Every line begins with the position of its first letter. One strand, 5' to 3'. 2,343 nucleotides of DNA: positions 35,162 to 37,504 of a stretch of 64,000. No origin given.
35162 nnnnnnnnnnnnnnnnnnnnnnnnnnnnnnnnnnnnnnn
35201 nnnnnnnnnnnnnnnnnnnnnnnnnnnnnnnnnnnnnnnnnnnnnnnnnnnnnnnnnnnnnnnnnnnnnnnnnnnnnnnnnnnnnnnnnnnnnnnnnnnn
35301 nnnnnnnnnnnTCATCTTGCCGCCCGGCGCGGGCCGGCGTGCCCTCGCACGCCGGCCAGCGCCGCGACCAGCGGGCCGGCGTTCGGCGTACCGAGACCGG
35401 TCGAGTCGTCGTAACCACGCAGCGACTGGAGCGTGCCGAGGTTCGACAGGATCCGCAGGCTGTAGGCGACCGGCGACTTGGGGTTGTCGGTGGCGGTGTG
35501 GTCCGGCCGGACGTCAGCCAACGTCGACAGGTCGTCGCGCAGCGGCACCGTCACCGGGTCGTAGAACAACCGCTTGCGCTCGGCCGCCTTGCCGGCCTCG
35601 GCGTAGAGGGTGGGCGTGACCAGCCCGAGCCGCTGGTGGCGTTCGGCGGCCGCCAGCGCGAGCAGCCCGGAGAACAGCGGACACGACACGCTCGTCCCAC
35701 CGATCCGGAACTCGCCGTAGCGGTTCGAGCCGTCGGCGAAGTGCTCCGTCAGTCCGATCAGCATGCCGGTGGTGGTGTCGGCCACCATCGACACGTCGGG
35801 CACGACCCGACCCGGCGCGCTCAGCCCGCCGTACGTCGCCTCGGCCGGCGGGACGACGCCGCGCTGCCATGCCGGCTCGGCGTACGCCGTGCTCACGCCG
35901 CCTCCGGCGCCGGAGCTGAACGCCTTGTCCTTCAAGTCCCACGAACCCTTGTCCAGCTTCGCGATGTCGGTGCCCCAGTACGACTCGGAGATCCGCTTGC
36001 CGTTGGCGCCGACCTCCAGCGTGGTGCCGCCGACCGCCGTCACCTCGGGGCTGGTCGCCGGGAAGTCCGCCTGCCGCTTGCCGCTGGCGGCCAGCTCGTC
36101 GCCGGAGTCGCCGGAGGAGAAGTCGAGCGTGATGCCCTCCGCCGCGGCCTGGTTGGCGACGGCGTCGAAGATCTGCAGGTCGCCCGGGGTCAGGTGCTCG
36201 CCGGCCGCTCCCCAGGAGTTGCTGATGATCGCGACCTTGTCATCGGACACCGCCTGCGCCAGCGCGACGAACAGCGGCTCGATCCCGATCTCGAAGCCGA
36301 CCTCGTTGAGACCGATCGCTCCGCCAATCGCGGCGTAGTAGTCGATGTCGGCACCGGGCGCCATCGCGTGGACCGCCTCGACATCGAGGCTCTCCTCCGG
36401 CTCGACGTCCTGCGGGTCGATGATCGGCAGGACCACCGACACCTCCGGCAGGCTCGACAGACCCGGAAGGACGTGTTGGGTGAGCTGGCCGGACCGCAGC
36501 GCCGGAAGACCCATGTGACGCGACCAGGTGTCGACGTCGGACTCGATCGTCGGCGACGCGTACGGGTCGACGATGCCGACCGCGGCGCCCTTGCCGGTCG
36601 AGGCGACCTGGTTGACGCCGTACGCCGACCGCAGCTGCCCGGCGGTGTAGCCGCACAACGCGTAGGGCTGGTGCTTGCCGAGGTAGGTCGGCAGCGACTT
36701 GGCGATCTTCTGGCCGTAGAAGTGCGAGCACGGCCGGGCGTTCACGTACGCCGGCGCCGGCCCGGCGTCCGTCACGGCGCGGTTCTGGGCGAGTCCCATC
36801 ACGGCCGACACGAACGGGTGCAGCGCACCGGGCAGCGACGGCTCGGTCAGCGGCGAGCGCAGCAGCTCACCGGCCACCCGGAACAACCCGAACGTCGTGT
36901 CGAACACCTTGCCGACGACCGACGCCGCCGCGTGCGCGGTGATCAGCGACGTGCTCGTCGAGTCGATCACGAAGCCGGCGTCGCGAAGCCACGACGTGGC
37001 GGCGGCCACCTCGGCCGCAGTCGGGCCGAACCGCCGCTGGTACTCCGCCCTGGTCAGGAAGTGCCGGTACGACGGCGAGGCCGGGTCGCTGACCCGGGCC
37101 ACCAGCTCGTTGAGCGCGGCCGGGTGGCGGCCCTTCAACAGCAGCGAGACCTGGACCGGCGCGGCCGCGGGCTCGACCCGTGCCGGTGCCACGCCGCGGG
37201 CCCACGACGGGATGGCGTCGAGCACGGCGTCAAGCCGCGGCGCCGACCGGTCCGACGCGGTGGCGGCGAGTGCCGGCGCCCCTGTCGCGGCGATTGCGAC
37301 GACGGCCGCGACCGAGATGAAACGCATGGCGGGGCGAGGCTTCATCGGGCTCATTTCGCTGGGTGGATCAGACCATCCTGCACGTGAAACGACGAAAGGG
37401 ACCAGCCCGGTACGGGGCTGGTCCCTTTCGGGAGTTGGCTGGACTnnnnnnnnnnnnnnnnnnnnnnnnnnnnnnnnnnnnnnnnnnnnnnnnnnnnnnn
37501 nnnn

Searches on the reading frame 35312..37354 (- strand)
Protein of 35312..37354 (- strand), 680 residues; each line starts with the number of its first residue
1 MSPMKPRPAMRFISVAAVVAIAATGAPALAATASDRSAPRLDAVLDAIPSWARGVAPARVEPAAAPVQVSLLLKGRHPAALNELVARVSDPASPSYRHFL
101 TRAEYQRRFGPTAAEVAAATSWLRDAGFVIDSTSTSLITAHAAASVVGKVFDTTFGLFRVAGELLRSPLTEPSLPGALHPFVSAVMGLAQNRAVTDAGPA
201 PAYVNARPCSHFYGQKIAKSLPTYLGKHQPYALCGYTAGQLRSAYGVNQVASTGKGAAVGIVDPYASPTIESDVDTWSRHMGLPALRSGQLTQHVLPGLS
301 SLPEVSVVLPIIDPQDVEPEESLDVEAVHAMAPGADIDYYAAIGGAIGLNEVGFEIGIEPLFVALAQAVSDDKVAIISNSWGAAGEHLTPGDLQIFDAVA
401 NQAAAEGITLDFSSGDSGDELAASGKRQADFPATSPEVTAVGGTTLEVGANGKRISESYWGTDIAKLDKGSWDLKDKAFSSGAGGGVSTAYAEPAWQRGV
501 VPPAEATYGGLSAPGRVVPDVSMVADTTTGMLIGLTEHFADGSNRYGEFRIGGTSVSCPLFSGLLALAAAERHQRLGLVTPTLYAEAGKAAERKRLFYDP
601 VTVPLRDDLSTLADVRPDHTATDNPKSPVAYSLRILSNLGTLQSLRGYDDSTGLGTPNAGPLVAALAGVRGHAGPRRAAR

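Call 57: find_encoding_contigs(protein=window:35312-37354:-, flank=10000, max_places=2)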
Protein window:35312-37354:- (680 aa): no gene with exactly this product is on record in the collection.

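Call 60: search_protein_families(library=pfam, proteins=[window:35312-37354:-], max_evalue=0.00001)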
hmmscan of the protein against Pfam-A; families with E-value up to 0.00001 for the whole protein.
window:35312-37354:- (680 aa): 2 families
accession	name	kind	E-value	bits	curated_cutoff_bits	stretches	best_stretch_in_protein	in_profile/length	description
PF09286.16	Pro-kuma_activ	-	6.2e-25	88.6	23.5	1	64-189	12-141/143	Pro-kumamolisin, activation domain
PF00082.27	Peptidase_S8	-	7.2e-10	39.1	21.8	1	362-571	107-256/288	Subtilase family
